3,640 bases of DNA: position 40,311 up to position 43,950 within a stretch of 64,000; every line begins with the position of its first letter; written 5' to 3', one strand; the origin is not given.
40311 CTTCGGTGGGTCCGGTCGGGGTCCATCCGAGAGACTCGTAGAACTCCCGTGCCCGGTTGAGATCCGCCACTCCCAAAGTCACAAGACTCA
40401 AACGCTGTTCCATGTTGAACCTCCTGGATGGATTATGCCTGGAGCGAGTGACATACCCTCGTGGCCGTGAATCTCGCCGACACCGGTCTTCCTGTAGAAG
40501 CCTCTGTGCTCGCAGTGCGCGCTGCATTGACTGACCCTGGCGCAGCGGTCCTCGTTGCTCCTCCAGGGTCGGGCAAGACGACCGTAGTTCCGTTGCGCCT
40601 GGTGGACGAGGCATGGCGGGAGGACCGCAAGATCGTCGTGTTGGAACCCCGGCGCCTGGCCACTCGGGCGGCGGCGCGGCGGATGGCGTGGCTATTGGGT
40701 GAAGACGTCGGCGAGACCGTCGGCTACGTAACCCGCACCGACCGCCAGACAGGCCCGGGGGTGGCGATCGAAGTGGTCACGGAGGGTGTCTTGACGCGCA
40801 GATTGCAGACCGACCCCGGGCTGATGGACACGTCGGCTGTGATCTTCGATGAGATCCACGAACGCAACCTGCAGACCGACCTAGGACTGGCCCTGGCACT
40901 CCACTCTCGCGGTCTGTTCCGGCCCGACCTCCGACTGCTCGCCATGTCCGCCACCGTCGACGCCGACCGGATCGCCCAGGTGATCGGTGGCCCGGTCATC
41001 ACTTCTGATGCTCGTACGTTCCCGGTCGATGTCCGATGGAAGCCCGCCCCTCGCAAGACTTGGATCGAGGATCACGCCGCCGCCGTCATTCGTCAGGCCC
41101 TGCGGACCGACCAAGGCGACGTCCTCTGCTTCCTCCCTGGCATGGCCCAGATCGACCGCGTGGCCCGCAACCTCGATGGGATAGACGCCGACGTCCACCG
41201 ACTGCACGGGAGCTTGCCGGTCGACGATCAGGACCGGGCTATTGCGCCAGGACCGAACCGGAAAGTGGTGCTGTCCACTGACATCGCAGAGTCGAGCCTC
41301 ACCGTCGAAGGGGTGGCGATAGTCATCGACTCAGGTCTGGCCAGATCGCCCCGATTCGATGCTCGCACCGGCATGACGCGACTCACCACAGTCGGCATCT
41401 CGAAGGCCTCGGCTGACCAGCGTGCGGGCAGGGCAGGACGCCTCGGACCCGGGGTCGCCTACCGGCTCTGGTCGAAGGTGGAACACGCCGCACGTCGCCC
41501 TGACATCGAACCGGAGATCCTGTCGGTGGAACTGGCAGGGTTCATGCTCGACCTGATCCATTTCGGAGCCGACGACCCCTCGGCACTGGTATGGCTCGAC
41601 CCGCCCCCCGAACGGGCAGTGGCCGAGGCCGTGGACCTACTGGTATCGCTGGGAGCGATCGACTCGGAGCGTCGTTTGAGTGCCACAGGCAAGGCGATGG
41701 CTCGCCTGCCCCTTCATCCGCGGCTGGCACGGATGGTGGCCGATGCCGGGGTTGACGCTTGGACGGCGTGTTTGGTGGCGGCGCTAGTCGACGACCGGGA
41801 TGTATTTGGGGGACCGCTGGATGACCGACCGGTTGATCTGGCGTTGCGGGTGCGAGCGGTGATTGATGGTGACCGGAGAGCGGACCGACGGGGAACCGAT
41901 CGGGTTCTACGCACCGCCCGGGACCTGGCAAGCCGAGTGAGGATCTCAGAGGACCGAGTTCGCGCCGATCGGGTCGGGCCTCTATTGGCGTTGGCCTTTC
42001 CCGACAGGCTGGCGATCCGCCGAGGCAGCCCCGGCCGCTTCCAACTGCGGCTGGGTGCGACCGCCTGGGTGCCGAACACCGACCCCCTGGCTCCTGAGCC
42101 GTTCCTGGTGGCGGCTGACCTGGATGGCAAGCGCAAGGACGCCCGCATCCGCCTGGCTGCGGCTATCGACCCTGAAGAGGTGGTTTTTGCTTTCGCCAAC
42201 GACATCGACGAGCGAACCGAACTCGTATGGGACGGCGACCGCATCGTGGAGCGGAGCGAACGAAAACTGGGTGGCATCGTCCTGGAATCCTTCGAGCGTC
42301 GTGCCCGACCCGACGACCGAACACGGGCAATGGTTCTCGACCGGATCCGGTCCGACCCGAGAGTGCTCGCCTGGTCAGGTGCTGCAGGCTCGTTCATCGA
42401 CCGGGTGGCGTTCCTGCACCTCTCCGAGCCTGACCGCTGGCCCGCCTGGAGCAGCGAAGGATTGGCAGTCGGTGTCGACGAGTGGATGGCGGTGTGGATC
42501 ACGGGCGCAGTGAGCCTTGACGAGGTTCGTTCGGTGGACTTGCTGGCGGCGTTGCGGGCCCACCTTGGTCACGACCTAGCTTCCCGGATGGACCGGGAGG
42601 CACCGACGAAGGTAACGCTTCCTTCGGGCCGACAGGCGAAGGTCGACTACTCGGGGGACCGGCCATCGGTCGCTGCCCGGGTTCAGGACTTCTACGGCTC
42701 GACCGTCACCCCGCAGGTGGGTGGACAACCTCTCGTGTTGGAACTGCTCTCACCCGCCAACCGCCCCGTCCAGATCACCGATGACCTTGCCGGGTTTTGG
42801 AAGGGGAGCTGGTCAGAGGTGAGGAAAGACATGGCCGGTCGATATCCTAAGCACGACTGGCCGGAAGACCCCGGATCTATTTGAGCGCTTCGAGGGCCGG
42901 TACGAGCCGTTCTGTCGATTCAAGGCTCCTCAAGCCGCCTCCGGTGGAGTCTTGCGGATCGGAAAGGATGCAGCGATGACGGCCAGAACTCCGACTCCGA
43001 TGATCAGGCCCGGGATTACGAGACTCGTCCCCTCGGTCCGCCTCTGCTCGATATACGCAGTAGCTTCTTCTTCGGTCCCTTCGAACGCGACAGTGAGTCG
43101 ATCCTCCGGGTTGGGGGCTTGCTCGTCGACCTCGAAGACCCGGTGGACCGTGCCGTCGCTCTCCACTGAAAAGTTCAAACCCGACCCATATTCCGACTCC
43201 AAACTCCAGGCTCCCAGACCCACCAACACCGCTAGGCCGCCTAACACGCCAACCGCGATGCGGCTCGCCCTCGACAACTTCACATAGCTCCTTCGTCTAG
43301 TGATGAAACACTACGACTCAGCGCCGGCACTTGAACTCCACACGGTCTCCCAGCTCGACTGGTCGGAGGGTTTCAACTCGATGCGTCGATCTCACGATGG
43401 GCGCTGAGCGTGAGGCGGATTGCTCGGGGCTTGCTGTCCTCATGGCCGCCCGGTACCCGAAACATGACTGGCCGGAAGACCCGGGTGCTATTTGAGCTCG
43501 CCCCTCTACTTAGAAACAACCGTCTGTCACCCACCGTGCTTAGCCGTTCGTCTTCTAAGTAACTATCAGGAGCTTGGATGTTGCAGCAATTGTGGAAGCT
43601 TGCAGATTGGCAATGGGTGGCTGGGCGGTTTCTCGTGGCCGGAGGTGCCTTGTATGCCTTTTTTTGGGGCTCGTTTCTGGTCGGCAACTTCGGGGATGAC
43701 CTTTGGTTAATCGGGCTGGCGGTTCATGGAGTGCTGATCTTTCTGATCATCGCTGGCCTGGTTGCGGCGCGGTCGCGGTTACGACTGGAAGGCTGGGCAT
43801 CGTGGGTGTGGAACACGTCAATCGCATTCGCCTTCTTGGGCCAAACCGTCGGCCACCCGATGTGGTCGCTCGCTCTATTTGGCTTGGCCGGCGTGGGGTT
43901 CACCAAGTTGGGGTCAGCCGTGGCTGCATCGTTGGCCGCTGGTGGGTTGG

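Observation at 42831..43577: The last 17 hrpB codons are re-encoded 560 bp downstream, flanking a small inserted membrane-protein gene and an AT-rich patch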

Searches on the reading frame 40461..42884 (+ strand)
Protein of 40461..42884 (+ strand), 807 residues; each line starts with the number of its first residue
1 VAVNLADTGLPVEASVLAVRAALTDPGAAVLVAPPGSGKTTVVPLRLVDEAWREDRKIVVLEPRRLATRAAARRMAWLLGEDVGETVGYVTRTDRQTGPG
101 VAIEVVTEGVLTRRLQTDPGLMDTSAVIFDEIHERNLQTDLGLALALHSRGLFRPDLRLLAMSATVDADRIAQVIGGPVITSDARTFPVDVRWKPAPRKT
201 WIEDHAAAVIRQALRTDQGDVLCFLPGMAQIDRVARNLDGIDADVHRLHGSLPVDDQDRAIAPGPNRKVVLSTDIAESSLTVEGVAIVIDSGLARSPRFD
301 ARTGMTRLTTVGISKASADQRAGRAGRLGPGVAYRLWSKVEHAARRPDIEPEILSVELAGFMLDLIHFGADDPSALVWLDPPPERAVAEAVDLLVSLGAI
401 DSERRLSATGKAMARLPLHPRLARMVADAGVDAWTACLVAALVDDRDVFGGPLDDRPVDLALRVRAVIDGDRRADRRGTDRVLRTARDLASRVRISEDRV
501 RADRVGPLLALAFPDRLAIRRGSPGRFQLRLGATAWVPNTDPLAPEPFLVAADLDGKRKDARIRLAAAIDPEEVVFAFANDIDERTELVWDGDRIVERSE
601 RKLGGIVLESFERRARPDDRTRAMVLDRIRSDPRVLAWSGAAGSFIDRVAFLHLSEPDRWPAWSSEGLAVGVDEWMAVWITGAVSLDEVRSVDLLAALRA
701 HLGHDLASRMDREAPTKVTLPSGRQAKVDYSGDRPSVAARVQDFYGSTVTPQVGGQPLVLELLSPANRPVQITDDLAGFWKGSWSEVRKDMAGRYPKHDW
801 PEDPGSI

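Call 6: search_protein_families(library=pfam, proteins=[window:40461-42884:+], max_evalue=0.01)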
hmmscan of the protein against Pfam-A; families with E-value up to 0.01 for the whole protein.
window:40461-42884:+ (807 aa): 8 families
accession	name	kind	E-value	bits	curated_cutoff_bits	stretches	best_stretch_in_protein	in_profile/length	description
PF08482.15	HrpB_C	-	1.1e-44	152.3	25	1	675-804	1-133/133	ATP-dependent helicase C-terminal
PF00271.37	Helicase_C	-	4.4e-12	46.7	23.5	1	210-329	6-110/110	Helicase conserved C-terminal domain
PF00270.35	DEAD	-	7.9e-10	39.2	26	1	27-170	15-163/167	DEAD/DEAH box helicase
PF04408.29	HA2_N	-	7.5e-06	26.3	21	1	390-418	1-29/29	Helicase associated domain (HA2), winged-helix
PF13604.12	AAA_30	-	9.8e-05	22.6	27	1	18-91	9-77/191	AAA domain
PF04851.21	ResIII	-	0.00026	21.4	22.5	1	27-165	24-161/164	Type III restriction enzyme, res subunit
PF13245.12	AAA_19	-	0.0016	19.1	25.1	1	19-143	5-110/134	AAA domain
PF07652.20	Flavi_DEAD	-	0.0097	16.3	21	0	30-133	8-105/148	Flavivirus DEAD domain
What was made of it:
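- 40461..42884 (+): hrpB, full-length DEAH-box helicase gene (807 aa). Its last 17 codons are copy 1. Pfam DEAD, Helicase_C, HA2_N, and HrpB_C matched over profile positions 1-133 of 133 (residues 675-804) in call 6.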

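Call 8: find_encoding_contigs(protein=window:40461-42884:+, flank=10000, max_places=10)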
Protein window:40461-42884:+ (807 aa): no gene with exactly this product is on record in the collection.

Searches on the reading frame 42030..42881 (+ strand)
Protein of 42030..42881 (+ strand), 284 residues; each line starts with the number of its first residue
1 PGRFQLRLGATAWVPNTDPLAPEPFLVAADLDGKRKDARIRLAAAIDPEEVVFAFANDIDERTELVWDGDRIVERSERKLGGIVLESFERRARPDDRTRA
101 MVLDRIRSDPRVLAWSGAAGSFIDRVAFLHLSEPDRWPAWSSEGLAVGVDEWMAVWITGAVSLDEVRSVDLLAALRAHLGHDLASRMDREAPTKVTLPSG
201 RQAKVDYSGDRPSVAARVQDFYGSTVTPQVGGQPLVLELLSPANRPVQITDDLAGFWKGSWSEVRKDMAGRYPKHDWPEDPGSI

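Call 9: find_related_loci(query=window:42030-42881:+, collection=genome_contigs, flank=6000)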
Query window:42030-42881:+ (284 aa) in genome_contigs; peptide patterns used: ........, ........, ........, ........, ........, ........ (x = any residue, [..] = any of these).
599 stretches matched a pattern (row limit reached: there are more); 548 encode a relative of the query (tblastn E <= 1e-3); the best 80 are kept; 80 distinct loci.
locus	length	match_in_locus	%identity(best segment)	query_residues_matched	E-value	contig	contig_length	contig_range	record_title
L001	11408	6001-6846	80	1-282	3e-149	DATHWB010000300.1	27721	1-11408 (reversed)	MAG TPA_asm: Acidimicrobiia bacterium isolate SMAG_U16148 k141_872412, whole genome shotgun sequence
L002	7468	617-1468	76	1-284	4e-145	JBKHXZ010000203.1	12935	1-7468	MAG: Acidimicrobiia bacterium isolate N_bin.31.orig k127_533576, whole genome shotgun sequence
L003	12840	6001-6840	54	1-279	6e-96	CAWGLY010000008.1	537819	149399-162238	MAG: uncultured Acidimicrobiia bacterium isolate MFD09779.bin.1.356 genome assembly, contig: contig_8795, whole genome s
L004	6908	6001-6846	54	1-281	2e-94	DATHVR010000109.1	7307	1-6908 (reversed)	MAG TPA_asm: Acidimicrobiia bacterium isolate SMAG_U16138 k141_846291, whole genome shotgun sequence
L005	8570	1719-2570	54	1-283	1e-91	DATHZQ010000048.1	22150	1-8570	MAG TPA_asm: Acidimicrobiia bacterium isolate SMAG_U16242 k141_267869, whole genome shotgun sequence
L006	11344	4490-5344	52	2-283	1e-90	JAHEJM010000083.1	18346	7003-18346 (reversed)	MAG: Acidimicrobiales bacterium isolate Ww550 NODE_7282_length_18346_cov_7.109191, whole genome shotgun sequence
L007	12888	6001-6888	49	2-282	5e-87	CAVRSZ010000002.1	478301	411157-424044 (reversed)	MAG: uncultured Acidimicrobiales bacterium isolate MFD09779.bin.1.250 genome assembly, contig: contig_23538, whole genom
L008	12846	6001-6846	49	2-281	1e-83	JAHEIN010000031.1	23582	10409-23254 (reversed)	MAG: bacterium isolate Ww501 NODE_4440_length_23582_cov_11.589915, whole genome shotgun sequence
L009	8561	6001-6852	53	2-283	3e-83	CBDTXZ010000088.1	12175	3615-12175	MAG TPA_asm: uncultured bacterium isolate ERR2431957_binner23_Refined_4 genome assembly, contig: ERZ23878503.1510, whole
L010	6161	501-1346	51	2-281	3e-83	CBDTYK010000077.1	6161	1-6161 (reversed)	MAG TPA_asm: uncultured bacterium isolate ERR2431959_concoct_71 genome assembly, contig: ERZ23878264.5844, whole genome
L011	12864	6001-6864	51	2-281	2e-82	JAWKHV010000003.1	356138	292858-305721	MAG: Ilumatobacteraceae bacterium isolate ABC2.100 ABC2.100.fa-3, whole genome shotgun sequence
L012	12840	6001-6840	49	2-281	4e-82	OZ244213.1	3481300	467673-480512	MAG: Acidimicrobiia bacterium isolate 7b9da096-343e-40e7-b6e2-bcdc06c1b74b genome assembly, chromosome: 1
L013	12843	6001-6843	53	1-280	3e-81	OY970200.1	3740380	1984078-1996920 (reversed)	MAG: uncultured Acidimicrobiia bacterium isolate MFD03066.bin.1.45 genome assembly, chromosome: 1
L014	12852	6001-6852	50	2-283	9e-79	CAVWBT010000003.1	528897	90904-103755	MAG: uncultured bacterium isolate MFD09779.bin.1.133 genome assembly, contig: contig_17441, whole genome shotgun sequenc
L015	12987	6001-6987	42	2-281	3e-73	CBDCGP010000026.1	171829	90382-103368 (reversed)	MAG: Acidimicrobiales bacterium isolate 8989243e-b366-41c5-81e7-a19f388da9ad genome assembly, contig: contig_26, whole g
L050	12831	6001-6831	43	2-281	5e-54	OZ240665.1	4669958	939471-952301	MAG: Acetobacteraceae bacterium isolate d3c8131d-1dcd-4663-b4fa-eff15097b5cf genome assembly, chromosome: 1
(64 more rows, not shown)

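Call 15: find_related_loci(query=window:42030-42881:+, collection=metagenome_contigs, flank=6000)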
Query window:42030-42881:+ (284 aa) in metagenome_contigs; peptide patterns used: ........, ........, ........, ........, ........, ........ (x = any residue, [..] = any of these).
600 stretches matched a pattern (row limit reached: there are more); 500 encode a relative of the query (tblastn E <= 1e-3); the best 80 are kept; 80 distinct loci.
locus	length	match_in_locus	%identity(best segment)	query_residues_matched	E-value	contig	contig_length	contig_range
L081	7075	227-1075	81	1-283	1e-151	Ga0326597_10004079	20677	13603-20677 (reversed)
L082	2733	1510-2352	57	1-281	1e-107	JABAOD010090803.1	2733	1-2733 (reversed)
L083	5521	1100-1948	55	1-283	3e-100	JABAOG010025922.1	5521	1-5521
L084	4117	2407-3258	56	1-283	1e-98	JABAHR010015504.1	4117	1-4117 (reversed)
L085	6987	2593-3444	56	1-283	3e-93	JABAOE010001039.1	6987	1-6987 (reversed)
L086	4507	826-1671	52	1-281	3e-91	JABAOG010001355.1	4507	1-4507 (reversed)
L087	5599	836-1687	50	1-283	1e-90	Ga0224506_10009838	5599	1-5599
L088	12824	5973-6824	52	1-283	3e-89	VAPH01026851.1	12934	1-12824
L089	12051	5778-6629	52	1-283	6e-88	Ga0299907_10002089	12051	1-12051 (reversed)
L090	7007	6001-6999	43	2-283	2e-75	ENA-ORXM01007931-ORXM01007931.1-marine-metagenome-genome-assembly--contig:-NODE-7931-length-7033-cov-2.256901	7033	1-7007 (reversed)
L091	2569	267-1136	46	2-282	3e-73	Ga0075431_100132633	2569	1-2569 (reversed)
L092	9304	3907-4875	41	2-281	1e-71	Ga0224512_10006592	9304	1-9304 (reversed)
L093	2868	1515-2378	46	2-283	2e-72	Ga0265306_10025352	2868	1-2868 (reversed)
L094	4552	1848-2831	42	2-283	1e-71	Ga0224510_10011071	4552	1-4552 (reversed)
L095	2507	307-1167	45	2-282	3e-68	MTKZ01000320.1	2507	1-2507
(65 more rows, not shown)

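Call 41: find_homologous_proteins(query=window:42081-42881:+, max_evalue=1e-60)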
Query window:42081-42881:+ (267 aa): 80 proteins with E <= 1e-60 among 6672 candidates.
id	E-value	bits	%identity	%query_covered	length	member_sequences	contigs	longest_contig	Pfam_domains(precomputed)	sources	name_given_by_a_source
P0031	5.2e-135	467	78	99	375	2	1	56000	PF08482.16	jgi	jgi:ATP-dependent helicase HrpB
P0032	4.1e-134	464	78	99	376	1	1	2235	PF08482.16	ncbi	-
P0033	1.2e-94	335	63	86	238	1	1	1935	PF08482.16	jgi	-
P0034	1.6e-94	334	63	86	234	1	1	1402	PF08482.16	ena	-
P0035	4.8e-93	330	57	100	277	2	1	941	PF08482.16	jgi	-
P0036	1.9e-92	328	56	99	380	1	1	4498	PF08482.16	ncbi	-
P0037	2.1e-87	311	54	100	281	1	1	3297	PF08482.16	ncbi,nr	ncbi:MAG: ATP-dependent helicase HrpB, partial [Acidimicrobiia bacterium]|nr:ATP-dependent helicase 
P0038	2.0e-86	308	54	100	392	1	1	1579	PF08482.16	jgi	jgi:ATP-dependent helicase HrpB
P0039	5.3e-86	306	69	72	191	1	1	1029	PF08482.16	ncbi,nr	ncbi:MAG: ATP-dependent helicase C-terminal domain-containing protein, partial [Acidimicrobiia bacte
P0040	2.8e-85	304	53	100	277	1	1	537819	PF08482.16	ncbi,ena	-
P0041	2.8e-85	304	54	100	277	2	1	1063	PF08482.16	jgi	jgi:ATP-dependent helicase HrpB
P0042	2.6e-83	298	52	100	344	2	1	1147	PF08482.16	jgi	jgi:ATP-dependent RNA helicase HrpB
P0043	3.7e-83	297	55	100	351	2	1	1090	PF08482.16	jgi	jgi:ATP-dependent helicase HrpB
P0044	1.2e-82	295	54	99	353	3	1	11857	PF08482.16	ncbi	ncbi:MAG: ATP-dependent helicase C-terminal domain-containing protein, partial [Acidimicrobiia bacte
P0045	2.8e-81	291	53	99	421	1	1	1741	PF08482.16,PF04408.30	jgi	jgi:ATP-dependent helicase HrpB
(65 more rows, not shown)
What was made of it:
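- Tried and rejected: Word-indexed search with the HrpB C-terminal part missed the closest relatives; its top hit was 78% (call 41).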

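Call 54: search_protein_families(library=pfam, proteins=[L050:6996-7529:+, L050:8069-10510:-, L081:1178-2020:-, L001:6910-7521:+, L001:9340-10362:+], max_evalue=0.001)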
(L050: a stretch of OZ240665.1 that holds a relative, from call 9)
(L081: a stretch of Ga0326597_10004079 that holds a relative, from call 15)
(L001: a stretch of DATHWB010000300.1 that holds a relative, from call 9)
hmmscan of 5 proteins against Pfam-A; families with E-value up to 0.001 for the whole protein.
L050:6996-7529:+ (177 aa): 1 family
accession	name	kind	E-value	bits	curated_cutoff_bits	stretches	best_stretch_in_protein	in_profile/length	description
PF01797.21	Y1_Tnp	-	0.00063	20.3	23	1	34-130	27-119/121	Transposase IS200 like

L050:8069-10510:- (813 aa): 5 families
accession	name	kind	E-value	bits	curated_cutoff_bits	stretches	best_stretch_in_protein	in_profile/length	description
PF13191.12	AAA_16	-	2.1e-08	35.3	32.6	1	279-460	10-161/167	AAA ATPase domain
PF13401.12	AAA_22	-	4.4e-06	27.5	27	1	296-444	7-97/130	AAA domain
PF05673.19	DUF815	-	8.1e-05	22.3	23.8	1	259-324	19-83/249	Protein of unknown function (DUF815)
PF13671.12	AAA_33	-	0.00022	22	27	0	297-359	2-66/143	AAA domain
PF13173.12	AAA_14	-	0.00028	21.3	27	0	295-354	3-60/129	AAA domain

L081:1178-2020:- (280 aa): 8 families
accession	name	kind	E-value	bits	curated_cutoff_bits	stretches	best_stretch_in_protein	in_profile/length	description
PF13847.12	Methyltransf_31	-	5.1e-15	55.9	27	1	54-164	4-123/145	Methyltransferase domain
PF13649.12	Methyltransf_25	-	4.8e-14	53.3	27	1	58-146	2-97/97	Methyltransferase domain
PF08241.18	Methyltransf_11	-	9.4e-14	52.3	21.2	1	59-149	2-94/95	Methyltransferase domain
PF08242.18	Methyltransf_12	-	1.1e-11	45.8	30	1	58-148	1-98/98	Methyltransferase domain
PF13489.12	Methyltransf_23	-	8.2e-11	42.3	27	1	42-159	10-125/164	Methyltransferase domain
PF07021.18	MetW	-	4.7e-07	30.1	21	1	45-158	4-114/193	Methionine biosynthesis protein MetW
PF05175.20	MTS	-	9.3e-05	22.6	23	1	51-150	29-138/170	Methyltransferase small domain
PF01135.25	PCMT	-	0.00032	21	20.3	0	45-152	65-173/210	Protein-L-isoaspartate(D-aspartate) O-methyltransferase (PCMT)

L001:6910-7521:+ (203 aa): 0 families

L001:9340-10362:+ (340 aa): 0 families

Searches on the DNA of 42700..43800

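Call 58: search_rna_families(source=window, start=42700, end=43800, threshold=evalue, max_evalue=1)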
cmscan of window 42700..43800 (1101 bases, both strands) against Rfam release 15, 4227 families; matches with E-value up to 1: 1.
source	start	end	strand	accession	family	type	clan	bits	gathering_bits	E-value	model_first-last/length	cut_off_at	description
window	42742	42830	-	RF03849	MIR1219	Gene; miRNA;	-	21.7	79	0.14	1-82/82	no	MIR1219 microRNA precursor family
